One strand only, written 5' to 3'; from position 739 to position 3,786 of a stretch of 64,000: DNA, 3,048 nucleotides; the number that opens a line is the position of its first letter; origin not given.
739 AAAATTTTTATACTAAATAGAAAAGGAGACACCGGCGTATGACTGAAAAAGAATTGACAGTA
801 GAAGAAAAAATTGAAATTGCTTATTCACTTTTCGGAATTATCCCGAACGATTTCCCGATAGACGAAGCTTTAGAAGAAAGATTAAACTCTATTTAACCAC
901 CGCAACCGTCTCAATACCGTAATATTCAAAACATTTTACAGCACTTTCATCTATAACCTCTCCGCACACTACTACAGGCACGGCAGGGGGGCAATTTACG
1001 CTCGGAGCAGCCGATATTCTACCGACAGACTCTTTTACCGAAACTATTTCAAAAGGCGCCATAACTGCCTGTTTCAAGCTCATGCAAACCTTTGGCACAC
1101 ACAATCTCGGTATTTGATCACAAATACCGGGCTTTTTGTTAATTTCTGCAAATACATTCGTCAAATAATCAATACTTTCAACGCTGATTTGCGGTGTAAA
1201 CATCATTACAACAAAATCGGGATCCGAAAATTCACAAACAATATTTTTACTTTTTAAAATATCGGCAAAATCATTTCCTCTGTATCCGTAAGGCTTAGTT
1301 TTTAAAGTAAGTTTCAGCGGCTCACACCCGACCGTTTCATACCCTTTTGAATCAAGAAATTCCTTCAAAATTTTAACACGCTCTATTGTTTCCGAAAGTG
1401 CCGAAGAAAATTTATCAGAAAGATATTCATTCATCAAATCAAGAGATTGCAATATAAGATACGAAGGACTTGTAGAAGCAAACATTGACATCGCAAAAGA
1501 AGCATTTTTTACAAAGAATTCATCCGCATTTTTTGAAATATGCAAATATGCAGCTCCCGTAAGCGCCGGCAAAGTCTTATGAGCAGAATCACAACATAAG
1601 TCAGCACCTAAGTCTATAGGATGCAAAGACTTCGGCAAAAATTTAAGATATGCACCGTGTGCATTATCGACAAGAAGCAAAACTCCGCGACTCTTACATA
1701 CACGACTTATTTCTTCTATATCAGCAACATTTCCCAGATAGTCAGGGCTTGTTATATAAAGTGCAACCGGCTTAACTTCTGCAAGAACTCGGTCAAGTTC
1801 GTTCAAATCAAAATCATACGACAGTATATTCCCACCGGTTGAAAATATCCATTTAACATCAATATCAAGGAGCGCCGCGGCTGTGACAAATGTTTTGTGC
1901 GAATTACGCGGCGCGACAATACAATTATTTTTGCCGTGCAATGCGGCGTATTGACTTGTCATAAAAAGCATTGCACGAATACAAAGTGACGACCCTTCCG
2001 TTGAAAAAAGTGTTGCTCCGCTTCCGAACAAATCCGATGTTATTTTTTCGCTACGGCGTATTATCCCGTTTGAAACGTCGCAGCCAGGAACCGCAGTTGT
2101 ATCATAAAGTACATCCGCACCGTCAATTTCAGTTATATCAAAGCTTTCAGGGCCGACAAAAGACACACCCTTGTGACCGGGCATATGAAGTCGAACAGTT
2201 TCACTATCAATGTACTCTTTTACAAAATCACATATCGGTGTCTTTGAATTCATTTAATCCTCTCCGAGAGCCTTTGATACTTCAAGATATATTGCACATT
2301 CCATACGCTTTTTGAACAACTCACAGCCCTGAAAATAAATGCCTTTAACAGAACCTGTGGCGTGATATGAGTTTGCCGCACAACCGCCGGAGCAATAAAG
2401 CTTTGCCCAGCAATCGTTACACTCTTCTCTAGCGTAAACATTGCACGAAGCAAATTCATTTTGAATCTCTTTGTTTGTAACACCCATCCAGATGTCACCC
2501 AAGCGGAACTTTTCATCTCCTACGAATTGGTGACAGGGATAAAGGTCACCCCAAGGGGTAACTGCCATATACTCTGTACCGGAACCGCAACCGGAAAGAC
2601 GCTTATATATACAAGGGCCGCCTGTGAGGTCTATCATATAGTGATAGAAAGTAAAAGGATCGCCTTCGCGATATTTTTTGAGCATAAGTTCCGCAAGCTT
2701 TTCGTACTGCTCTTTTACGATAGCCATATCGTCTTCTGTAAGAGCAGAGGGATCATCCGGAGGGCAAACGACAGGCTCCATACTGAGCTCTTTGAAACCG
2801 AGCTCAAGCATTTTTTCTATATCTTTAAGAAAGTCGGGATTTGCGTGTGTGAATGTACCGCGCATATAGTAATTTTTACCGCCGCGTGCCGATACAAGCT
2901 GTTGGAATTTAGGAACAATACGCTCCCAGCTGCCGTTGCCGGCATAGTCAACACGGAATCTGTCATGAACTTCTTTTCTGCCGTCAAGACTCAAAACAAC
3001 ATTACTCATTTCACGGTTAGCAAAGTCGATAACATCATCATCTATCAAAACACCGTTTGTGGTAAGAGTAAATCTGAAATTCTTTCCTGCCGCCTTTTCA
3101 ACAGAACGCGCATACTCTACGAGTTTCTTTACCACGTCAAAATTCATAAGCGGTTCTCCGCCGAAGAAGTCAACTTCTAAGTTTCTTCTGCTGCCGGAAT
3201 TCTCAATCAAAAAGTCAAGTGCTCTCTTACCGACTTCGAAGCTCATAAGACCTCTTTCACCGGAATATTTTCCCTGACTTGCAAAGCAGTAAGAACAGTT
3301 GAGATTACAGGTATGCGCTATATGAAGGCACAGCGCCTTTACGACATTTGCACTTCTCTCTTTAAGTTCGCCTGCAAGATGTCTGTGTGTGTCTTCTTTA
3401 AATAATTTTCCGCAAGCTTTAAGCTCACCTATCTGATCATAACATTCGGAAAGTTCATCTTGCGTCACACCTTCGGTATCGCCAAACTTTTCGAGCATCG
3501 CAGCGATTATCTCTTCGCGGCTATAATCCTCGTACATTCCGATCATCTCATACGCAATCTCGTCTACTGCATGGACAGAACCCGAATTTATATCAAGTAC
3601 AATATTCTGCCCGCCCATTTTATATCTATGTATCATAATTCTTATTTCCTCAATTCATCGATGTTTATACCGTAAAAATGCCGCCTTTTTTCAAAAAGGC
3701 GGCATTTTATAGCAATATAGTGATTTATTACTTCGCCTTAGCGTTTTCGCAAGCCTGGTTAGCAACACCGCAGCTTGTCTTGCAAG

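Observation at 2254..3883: SCIFF ribosomal peptide precursor (missed by the ORF track) with its radical-SAM/SPASM maturase, translationally coupled to a PLP decarboxylase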

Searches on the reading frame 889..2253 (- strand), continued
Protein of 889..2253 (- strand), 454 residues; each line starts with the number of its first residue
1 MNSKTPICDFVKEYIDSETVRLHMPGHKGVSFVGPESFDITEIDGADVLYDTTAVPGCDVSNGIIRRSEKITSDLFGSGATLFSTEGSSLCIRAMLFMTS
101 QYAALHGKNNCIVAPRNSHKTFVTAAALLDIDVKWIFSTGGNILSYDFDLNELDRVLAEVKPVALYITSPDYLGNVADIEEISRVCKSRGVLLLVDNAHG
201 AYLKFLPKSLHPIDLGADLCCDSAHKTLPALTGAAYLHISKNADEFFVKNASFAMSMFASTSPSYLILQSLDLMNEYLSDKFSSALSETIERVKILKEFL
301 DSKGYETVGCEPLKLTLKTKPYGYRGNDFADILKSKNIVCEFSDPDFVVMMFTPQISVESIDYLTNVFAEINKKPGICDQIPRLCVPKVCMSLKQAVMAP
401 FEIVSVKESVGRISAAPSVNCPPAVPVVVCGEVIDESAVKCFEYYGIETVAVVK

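Call 40: find_encoding_contigs(protein=P0241, flank=6000, max_places=3)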
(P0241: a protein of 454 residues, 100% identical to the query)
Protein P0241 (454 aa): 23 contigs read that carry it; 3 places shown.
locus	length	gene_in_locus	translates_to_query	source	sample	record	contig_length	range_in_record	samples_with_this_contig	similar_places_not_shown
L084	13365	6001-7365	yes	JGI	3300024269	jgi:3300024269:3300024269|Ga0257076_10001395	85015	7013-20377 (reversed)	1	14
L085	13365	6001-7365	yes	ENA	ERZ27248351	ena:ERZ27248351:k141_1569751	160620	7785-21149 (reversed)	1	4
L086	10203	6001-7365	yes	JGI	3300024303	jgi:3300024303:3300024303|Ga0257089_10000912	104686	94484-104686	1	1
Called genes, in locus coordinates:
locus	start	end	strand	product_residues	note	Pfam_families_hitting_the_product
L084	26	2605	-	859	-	PF00404:Dockerin_1 (weak)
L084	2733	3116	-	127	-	PF01648:ACPS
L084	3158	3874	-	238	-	-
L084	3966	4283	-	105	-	-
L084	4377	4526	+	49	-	PF13165:SCIFF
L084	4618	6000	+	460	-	PF13353:Fer4_12, PF04055:Radical_SAM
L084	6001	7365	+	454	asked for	PF01276:OKR_DC_1, PF00266:Aminotran_5 (weak), PF01053:Cys_Met_Meta_PP (weak), PF03711:OKR_DC_1_C (faint)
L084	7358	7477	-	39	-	-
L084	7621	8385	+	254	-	PF09479:Flg_new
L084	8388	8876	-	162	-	PF00080:Sod_Cu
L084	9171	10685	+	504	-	PF17125:Methyltr_RsmF_N, PF01189:Methyltr_RsmB-F, PF13847:Methyltransf_31, PF17126:RsmF_methylt_CI, PF13636:Methyltranf_PUA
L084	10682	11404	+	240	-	PF01479:S4, PF00849:PseudoU_synth_2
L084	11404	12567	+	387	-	PF13679:Methyltransf_32, PF05206:TRM13 (faint), PF13847:Methyltransf_31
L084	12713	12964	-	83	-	-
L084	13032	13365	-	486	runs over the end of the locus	PF01406:tRNA-synt_1e, PF01921:tRNA-synt_1f (faint), PF09334:tRNA-synt_1g, PF00133:tRNA-synt_1 (weak), PF09334:tRNA-synt_1g (weak), PF09190:DALR_2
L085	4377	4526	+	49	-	PF13165:SCIFF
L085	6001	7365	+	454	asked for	PF01276:OKR_DC_1, PF00266:Aminotran_5 (weak), PF01053:Cys_Met_Meta_PP (weak), PF03711:OKR_DC_1_C (faint)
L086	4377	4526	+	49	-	PF13165:SCIFF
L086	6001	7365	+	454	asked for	PF01276:OKR_DC_1, PF00266:Aminotran_5 (weak), PF01053:Cys_Met_Meta_PP (weak), PF03711:OKR_DC_1_C (faint)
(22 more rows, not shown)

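Call 71: find_encoding_contigs(protein=P0313, flank=4000, max_places=1)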
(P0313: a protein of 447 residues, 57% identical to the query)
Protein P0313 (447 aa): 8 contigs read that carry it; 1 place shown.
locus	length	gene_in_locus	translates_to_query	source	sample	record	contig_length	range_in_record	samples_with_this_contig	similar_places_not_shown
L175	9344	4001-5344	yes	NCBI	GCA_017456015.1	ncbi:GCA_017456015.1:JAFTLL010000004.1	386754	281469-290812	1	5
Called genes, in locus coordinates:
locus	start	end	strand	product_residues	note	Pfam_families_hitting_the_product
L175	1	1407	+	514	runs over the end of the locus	PF01554:MatE (faint), PF01943:Polysacc_synt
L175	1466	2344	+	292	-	PF00198:2-oxoacid_dh (faint)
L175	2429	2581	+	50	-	PF13165:SCIFF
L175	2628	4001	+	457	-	PF13353:Fer4_12, PF04055:Radical_SAM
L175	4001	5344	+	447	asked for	PF01276:OKR_DC_1, PF01053:Cys_Met_Meta_PP (weak)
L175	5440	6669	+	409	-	PF00768:Peptidase_S11, PF13354:Beta-lactamase2, PF07943:PBP5_C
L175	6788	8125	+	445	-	PF00342:PGI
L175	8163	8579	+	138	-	-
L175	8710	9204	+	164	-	PF02620:YceD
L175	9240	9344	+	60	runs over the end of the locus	PF01783:Ribosomal_L32p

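Call 72: find_encoding_contigs(protein=P0295, flank=4000, max_places=1)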
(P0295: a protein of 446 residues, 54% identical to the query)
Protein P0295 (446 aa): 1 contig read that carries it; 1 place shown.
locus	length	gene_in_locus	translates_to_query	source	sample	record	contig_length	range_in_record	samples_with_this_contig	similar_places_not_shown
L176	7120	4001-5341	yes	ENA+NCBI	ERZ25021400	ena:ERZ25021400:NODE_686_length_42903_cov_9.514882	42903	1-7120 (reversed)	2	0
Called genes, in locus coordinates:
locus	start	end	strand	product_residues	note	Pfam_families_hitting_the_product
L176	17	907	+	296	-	PF02645:DegV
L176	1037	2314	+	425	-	PF06838:Met_gamma_lyase, PF01053:Cys_Met_Meta_PP (weak)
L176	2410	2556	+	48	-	PF13165:SCIFF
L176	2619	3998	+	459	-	PF13353:Fer4_12, PF04055:Radical_SAM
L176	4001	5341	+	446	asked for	PF01276:OKR_DC_1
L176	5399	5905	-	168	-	PF07670:Gate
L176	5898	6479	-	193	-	PF07670:Gate (weak)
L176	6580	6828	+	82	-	PF04014:MazE_antitoxin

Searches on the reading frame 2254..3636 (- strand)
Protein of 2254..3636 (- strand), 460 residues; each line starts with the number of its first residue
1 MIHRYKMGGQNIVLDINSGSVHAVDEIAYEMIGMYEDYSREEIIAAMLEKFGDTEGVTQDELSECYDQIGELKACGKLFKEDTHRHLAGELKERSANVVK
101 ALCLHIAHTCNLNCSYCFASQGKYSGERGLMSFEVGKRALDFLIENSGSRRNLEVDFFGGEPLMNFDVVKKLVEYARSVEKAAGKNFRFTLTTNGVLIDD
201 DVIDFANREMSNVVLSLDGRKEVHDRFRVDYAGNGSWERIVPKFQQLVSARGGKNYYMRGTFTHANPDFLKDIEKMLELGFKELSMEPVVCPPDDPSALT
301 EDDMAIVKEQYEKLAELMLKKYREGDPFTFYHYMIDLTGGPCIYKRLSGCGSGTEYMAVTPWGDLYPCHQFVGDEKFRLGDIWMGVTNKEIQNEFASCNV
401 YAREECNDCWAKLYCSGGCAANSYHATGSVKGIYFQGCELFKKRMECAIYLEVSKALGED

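Call 3: search_protein_families(library=ncbifam, proteins=[window:2254-3636:-], max_evalue=0.01)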
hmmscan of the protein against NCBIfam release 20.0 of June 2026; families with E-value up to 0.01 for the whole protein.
window:2254-3636:- (460 aa): 75 families (the best 25 are shown)
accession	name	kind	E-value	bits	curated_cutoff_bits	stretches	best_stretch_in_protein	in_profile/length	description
TIGR03974.1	rSAM_six_Cys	equivalog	9.9e-225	746.5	425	1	2-453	1-450/451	thioether cross-link-forming SCIFF peptide maturase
NF040492.1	not_ScfB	exception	4.1e-170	566.5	855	1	2-452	4-448/450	ScfB-related radical SAM/SPASM orphan maturase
NF047865.1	rSAM_PapB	equivalog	2.9e-83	279.8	340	1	99-431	2-328/330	PapB family radical SAM/SPASM ranthipeptide maturase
TIGR04064.1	rSAM_nif11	equivalog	6e-82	275.8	518.7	1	3-451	5-432/459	nif11-like peptide radical SAM maturase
TIGR03906.1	quino_hemo_SAM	equivalog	2.2e-78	264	453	1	2-449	3-444/467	quinohemoprotein amine dehydrogenase maturation protein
TIGR04068.1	rSAM_ocin_clost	equivalog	4.7e-50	170.8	500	2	2-247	2-232/462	Cys-rich peptide radical SAM maturase CcpM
TIGR03978.1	rSAM_paired_1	equivalog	3e-36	125.2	370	1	83-432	63-429/466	His-Xaa-Ser system radical SAM maturase HxsB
NF035951.1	rSAM_RumMC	equivalog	1.4e-34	119.6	720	1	11-256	26-268/510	RumMC family radical SAM sactipeptide maturase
TIGR04280.1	geopep_mat_rSAM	hypoth_equivalog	7.1e-34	117.5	400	2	103-255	87-241/428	geopeptide radical SAM maturase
TIGR03942.1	sulfatase_rSAM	equivalog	2.5e-33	115.7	349.45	1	106-439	7-344/363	anaerobic sulfatase maturase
NF038107.1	rSAM_NF038107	equivalog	2.7e-32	112.1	600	1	104-432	89-413/444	Cys-every-fifth radical SAM/SPASM peptide maturase CefB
TIGR04115.1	rSAM_Cxxx_rpt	equivalog_domain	4.7e-32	111.9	350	1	100-450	2-358/359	radical SAM peptide maturase, CXXX-repeat target family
NF041298.1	rSAM_mat_DynA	equivalog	1.6e-31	109.6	450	1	107-432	8-334/356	dynobactin maturation radical SAM/SPASM protein DynA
TIGR04163.1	rSAM_cobopep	equivalog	3.3e-31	108.5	375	1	99-451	63-418/428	peptide-modifying radical SAM enzyme CbpB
NF038170.1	lachnocin_rSAM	equivalog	4.6e-31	108.1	550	1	89-416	65-392/440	lachnocin radical SAM maturase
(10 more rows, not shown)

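Call 4: search_protein_families(library=pfam, proteins=[window:2254-3636:-], max_evalue=0.01)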
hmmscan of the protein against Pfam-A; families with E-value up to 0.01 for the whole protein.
window:2254-3636:- (460 aa): 4 families
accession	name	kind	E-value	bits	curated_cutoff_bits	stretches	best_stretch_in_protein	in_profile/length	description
PF04055.27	Radical_SAM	-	4.1e-15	56.8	29.5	1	107-241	4-130/166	Radical SAM superfamily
PF13353.11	Fer4_12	-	6.5e-11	43.1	22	1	103-220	8-116/137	4Fe-4S single cluster domain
PF13186.11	SPASM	-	0.00066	20.3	21.5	1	350-410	1-67/67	Iron-sulfur cluster-binding domain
PF05402.18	PqqD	-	0.0024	18.6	23.4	1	11-60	2-52/67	Coenzyme PQQ synthesis protein D (PqqD)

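Call 7: search_solved_structures(query=window:2254-3636:-, show_alignments=1)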
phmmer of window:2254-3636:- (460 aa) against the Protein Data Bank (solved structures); distinct sequences matched with E-value up to 0.001: 8.
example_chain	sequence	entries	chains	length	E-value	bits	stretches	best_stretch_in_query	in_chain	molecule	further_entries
5wgg_A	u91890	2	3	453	3.2e-165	553.8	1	1-453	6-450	Radical SAM domain protein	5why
4k37_A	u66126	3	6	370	1.7e-14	56.9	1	107-445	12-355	Anaerobic sulfatase-maturating enzyme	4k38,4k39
4k36_A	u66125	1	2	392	2e-14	56.6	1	107-445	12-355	Anaerobic sulfatase-maturating enzyme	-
9gm3_A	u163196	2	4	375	1.2e-10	44.2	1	103-242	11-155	ChlB radical SAM domain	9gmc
8vpo_A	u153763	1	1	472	2.7e-10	43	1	95-444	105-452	Radical SAM core domain-containing protein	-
7tol_A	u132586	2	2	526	0.00032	23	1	103-199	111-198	glycerol dibiphytanyl glycerol tetraether - macrocyclic archaeol synthase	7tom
7vob_C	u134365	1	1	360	0.00081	21.6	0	99-228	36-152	Cytosylglucuronate decarboxylase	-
7voc_C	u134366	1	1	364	0.00082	21.6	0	99-228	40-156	Cytosylglucuronate decarboxylase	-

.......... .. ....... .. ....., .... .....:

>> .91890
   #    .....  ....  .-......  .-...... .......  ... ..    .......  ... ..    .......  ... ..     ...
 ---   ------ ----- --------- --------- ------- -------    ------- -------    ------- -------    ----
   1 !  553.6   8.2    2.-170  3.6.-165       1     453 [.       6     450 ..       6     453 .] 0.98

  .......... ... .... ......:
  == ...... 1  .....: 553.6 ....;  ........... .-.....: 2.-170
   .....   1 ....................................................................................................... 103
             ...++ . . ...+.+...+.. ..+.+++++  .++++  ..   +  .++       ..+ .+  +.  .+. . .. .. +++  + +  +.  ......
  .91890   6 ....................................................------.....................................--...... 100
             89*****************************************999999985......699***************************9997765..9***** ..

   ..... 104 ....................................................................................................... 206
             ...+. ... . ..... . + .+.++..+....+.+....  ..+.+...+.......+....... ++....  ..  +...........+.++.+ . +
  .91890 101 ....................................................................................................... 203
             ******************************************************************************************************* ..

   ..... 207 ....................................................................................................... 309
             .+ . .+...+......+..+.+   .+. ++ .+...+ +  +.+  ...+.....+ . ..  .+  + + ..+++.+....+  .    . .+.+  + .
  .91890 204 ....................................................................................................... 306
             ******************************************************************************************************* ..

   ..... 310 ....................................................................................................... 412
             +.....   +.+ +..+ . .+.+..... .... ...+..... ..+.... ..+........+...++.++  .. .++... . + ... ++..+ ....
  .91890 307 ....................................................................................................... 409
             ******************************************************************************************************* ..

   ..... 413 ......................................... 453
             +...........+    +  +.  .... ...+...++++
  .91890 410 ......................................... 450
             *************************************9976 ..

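Call 8: find_related_loci(query=window:2254-3636:-, collection=genome_contigs, flank=5000)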
Query window:2254-3636:- (460 aa) in genome_contigs; peptide patterns used: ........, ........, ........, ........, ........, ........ (x = any residue, [..] = any of these).
600 stretches matched a pattern (row limit reached: there are more); 592 encode a relative of the query (tblastn E <= 1e-3); the best 80 are kept; 80 distinct loci.
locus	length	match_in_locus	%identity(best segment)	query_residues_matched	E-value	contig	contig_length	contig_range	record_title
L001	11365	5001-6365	80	1-455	0e+0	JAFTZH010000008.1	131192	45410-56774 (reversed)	MAG: Clostridia bacterium isolate RGIG4286 Roe_deer_Colon.Co__c374948, whole genome shotgun sequence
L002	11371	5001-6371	78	1-457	0e+0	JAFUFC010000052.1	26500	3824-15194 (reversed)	MAG: Clostridia bacterium isolate RGIG4437 Roe_deer_Omasum-3__c59259, whole genome shotgun sequence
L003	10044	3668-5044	79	1-459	0e+0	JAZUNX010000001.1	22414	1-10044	MAG: Acutalibacteraceae bacterium isolate T1900044879_TS20190345.MAGScoT_cleanbin_000017 SGB_3201_k141_1556215, whole ge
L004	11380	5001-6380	77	1-460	0e+0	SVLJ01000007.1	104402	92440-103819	MAG: Oscillospiraceae bacterium isolate SIG484 NODE_4708_length_104402_cov_14.628885, whole genome shotgun sequence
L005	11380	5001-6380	78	1-460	0e+0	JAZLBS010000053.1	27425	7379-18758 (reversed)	MAG: Acutalibacteraceae bacterium isolate T1900045060_TC20190053.MAGScoT_cleanbin_000009 SGB_4566_k141_2764391, whole ge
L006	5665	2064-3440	78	1-460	0e+0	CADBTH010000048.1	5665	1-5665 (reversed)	MAG: uncultured Ruminococcus sp. isolate RUG14272 genome assembly, contig: RUG14272_asm_48, whole genome shotgun sequenc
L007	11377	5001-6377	78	1-459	0e+0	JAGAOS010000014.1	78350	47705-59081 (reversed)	MAG: Clostridia bacterium isolate RGIG8635 Water_deer_Cecum.Co__c235059, whole genome shotgun sequence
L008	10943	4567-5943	78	1-459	0e+0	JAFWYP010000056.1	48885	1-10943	MAG: Clostridia bacterium isolate RGIG6189 Sheep_Rectum-1__c909748, whole genome shotgun sequence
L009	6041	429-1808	79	1-460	0e+0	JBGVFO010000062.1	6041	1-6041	MAG: Eubacteriales bacterium isolate fecal_MAG_389 fecal_MAG_389_contig_0062, whole genome shotgun sequence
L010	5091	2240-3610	78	1-457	0e+0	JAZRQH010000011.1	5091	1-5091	MAG: Eubacteriales bacterium isolate T1900045365_YK20190055.MAGScoT_cleanbin_000014 SGB_6839_k141_746085, whole genome s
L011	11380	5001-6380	77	1-460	0e+0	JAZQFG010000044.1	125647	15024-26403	MAG: Acutalibacteraceae bacterium isolate T1900044633_TS20190099.MAGScoT_cleanbin_000018 SGB_1087_k141_1443501, whole ge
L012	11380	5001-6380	77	1-460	0e+0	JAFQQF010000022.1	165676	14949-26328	MAG: Ruminococcus sp. isolate RGIG2051 Goat_Colon-2__c754, whole genome shotgun sequence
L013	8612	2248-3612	78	1-455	0e+0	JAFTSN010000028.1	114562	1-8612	MAG: Clostridia bacterium isolate RGIG4110 Roe_deer_Cecum.Co__c2407607, whole genome shotgun sequence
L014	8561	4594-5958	79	1-455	0e+0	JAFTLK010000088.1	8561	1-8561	MAG: Clostridia bacterium isolate RGIG3925 Roe_deer_Cecum-3__c114481, whole genome shotgun sequence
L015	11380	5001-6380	77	1-460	0e+0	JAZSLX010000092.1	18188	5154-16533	MAG: Ruminococcus sp. isolate T1900044556_TS20190022.MAGScoT_cleanbin_000030 SGB_303_k141_566867, whole genome shotgun s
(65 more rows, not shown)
